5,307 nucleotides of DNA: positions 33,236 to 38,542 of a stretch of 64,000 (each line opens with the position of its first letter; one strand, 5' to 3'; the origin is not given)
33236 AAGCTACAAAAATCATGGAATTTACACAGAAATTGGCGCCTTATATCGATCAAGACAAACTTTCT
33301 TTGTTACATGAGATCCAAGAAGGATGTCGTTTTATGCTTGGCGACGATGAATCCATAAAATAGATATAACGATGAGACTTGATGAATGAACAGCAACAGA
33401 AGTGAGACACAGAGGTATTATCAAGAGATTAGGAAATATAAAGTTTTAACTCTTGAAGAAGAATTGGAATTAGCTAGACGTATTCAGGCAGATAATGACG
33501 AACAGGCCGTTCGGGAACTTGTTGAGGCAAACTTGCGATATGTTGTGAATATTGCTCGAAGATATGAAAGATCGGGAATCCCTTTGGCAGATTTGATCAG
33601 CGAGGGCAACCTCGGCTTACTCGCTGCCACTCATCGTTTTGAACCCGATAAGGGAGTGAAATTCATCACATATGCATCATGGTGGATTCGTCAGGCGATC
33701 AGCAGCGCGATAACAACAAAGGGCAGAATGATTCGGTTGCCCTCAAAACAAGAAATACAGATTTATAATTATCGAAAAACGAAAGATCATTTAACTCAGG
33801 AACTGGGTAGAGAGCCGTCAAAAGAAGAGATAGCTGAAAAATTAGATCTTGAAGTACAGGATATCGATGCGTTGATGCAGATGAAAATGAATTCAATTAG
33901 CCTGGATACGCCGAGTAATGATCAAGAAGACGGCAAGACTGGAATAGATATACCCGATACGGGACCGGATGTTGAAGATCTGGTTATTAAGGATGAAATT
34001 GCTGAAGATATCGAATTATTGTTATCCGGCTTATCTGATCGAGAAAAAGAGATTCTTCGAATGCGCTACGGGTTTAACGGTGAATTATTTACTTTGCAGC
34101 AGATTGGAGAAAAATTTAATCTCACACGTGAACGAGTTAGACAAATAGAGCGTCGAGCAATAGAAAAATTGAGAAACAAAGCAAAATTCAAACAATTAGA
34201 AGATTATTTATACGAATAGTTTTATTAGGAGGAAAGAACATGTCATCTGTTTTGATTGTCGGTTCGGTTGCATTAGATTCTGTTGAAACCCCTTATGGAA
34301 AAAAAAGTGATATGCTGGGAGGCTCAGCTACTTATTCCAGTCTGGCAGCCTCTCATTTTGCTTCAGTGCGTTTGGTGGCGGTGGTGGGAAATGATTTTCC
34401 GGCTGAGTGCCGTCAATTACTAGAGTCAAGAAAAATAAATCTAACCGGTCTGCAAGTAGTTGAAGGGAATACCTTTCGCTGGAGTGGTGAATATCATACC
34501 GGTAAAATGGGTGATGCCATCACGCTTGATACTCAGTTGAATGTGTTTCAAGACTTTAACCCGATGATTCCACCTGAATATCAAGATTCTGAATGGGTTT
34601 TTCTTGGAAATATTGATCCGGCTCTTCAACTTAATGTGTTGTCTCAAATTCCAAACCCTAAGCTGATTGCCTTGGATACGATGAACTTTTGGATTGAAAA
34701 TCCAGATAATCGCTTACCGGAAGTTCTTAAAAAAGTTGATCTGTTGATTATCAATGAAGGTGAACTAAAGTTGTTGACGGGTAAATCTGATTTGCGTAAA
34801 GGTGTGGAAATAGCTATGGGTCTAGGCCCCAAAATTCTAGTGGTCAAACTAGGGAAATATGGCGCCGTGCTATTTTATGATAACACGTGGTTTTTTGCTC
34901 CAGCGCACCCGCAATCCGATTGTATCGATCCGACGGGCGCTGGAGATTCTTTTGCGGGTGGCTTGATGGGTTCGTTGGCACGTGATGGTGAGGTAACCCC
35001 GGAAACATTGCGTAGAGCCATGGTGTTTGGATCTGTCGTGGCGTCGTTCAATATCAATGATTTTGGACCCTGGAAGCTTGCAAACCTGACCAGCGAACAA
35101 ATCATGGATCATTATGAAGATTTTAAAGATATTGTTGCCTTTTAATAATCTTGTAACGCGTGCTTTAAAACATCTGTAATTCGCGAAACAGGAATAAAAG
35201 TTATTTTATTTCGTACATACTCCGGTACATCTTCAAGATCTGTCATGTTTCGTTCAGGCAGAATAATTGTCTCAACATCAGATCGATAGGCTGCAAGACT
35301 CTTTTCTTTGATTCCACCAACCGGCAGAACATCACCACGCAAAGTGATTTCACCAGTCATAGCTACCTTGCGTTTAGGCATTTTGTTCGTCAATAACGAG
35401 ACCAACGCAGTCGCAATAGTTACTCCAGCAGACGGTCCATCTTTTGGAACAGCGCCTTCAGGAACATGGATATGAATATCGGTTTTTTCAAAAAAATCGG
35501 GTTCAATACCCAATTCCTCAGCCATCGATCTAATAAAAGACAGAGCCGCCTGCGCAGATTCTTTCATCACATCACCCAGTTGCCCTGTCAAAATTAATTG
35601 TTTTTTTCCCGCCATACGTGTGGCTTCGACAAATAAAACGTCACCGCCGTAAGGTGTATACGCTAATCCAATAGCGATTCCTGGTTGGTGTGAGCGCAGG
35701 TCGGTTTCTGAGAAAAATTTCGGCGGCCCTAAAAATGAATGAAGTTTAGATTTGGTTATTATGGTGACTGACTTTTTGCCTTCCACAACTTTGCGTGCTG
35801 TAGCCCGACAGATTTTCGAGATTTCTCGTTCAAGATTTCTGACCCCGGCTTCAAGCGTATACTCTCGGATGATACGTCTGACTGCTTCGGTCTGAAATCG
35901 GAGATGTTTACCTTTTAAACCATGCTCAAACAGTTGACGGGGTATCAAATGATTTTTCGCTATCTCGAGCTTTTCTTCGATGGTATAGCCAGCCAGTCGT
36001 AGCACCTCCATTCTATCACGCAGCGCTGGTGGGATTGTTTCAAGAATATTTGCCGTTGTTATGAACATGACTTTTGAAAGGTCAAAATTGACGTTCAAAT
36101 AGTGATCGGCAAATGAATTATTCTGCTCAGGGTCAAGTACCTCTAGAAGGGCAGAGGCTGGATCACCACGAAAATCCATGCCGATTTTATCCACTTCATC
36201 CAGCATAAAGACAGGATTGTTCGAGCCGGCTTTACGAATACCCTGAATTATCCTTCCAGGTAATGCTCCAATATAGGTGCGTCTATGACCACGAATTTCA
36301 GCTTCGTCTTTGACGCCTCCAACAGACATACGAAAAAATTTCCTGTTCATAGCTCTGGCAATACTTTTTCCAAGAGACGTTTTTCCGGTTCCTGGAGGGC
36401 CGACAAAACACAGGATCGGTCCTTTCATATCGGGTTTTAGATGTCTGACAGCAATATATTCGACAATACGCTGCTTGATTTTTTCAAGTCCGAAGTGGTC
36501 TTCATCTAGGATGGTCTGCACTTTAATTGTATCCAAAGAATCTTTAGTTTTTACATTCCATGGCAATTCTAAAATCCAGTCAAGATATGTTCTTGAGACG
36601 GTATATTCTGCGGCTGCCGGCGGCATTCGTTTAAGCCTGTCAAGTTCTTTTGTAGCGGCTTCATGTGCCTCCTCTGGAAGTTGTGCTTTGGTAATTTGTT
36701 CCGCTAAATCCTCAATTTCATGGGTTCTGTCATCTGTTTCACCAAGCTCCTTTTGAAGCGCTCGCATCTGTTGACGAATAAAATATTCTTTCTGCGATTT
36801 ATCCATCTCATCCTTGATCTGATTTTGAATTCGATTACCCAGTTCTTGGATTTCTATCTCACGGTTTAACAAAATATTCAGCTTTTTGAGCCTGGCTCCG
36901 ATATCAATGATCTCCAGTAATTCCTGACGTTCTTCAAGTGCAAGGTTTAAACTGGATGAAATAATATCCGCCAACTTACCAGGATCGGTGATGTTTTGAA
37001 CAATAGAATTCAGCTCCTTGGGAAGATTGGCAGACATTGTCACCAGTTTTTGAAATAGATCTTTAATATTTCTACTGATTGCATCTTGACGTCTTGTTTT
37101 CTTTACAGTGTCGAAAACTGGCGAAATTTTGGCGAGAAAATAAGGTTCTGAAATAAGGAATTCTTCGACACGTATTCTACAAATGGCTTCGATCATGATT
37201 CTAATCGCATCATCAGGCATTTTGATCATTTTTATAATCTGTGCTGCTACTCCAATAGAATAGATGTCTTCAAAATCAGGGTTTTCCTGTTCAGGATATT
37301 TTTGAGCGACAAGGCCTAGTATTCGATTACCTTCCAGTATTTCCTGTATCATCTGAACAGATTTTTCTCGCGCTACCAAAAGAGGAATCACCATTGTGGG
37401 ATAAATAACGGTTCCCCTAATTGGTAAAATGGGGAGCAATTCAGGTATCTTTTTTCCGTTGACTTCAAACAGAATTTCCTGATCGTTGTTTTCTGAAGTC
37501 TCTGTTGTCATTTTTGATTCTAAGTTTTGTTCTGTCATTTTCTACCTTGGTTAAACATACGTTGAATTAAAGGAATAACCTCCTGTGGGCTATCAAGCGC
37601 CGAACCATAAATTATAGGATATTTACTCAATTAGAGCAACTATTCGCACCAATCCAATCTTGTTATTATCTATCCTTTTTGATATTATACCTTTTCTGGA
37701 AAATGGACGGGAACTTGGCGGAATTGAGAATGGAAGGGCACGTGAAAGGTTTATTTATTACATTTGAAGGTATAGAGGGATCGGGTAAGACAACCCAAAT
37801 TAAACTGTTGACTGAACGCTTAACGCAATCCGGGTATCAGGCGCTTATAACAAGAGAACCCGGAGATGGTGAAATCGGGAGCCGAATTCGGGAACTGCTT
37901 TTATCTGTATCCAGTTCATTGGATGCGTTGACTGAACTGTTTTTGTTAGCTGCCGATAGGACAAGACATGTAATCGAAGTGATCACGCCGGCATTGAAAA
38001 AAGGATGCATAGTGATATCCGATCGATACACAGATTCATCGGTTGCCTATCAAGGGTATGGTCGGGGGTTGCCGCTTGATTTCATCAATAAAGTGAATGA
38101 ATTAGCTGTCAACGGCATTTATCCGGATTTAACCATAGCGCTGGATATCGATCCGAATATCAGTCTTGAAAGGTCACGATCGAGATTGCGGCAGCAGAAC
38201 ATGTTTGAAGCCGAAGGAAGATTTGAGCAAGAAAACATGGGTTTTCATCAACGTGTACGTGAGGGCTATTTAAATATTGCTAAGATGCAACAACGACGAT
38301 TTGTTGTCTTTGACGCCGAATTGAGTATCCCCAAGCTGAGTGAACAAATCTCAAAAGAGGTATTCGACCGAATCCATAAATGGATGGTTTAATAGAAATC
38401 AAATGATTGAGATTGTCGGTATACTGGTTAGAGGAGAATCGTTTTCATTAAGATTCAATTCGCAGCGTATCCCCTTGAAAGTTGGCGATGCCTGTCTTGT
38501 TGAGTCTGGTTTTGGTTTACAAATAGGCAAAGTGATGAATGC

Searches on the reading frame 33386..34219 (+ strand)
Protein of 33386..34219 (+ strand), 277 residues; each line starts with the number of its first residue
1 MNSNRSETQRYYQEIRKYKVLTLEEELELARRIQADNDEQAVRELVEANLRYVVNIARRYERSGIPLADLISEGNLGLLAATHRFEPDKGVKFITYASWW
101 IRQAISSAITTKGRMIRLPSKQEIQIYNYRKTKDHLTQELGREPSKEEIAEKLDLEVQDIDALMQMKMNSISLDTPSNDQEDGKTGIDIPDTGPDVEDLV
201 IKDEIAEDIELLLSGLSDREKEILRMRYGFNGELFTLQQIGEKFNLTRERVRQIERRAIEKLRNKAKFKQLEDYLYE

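Call 69: search_protein_families(library=ncbifam, proteins=[window:33386-34219:+], max_evalue=0.00001)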
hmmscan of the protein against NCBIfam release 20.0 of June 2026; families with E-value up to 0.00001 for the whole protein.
window:33386-34219:+ (277 aa): 48 families (the best 25 are shown)
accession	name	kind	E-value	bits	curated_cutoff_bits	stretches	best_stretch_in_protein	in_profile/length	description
TIGR02394.1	rpoS_proteo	equivalog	3.4e-72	243.3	378.7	1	6-270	13-278/285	RNA polymerase sigma factor RpoS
NF006666.0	PRK09210.1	equivalog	1.6e-70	238.3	572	1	10-275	103-369/370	RNA polymerase sigma factor RpoD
TIGR02997.1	Sig70-cyanoRpoD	subfamily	3.6e-70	236.6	384.5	1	38-263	72-298/298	RNA polymerase sigma factor, RpoD/SigA family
NF004208.0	PRK05658.1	equivalog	3.5e-69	234.4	555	1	7-275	357-629/631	RNA polymerase sigma factor RpoD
TIGR02393.1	RpoD_Cterm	equivalog_domain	1.2e-68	231.3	354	1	42-275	2-237/238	RNA polymerase sigma factor RpoD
NF041931.2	MzaA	equivalog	6.6e-68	230.2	800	1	37-275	472-714/726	MZA anti-phage system associated sigma-70 family RNA polymerase sigma factor MzaA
NF005643.0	PRK07406.1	equivalog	9.2e-68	229.1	500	1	38-275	158-396/397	RNA polymerase sigma factor RpoD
NF005920.0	PRK07921.1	subfamily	9.3e-68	228.6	464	1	38-274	88-326/328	RNA polymerase sigma factor SigB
NF004207.0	PRK05657.1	equivalog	2.9e-67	227.3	394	1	7-270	57-321/329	RNA polymerase sigma factor RpoS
NF005642.0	PRK07405.1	subfamily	9.6e-60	202.4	524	1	37-275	79-316/318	RNA polymerase sigma factor SigD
NF005785.0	PRK07598.1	equivalog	1.1e-59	202.3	554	1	35-275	170-411/415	RNA polymerase sigma factor SigC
NF004615.0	PRK05949.1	subfamily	3.8e-57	193.6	530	1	26-266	79-318/327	RNA polymerase sigma factor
NF004561.0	PRK05901.1-3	equivalog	1.7e-56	192.4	582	1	11-275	270-536/537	RNA polymerase sigma factor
NF005143.0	PRK06596.1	subfamily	1.2e-55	189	241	1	4-266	12-281/285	RNA polymerase factor sigma-32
TIGR02392.1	rpoH_proteo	equivalog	1.4e-55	188.8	323.1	1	9-265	4-267/270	RNA polymerase sigma factor RpoH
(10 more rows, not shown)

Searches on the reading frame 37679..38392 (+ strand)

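Call 58: search_protein_families(library=pfam, proteins=[window:37679-38392:+], max_evalue=0.00001)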
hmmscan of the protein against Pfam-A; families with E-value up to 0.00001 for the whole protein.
window:37679-38392:+ (237 aa): 1 family
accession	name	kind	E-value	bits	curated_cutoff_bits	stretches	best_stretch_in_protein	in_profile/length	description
PF02223.23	Thymidylate_kin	-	5.5e-53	179.8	27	1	29-224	1-185/185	Thymidylate kinase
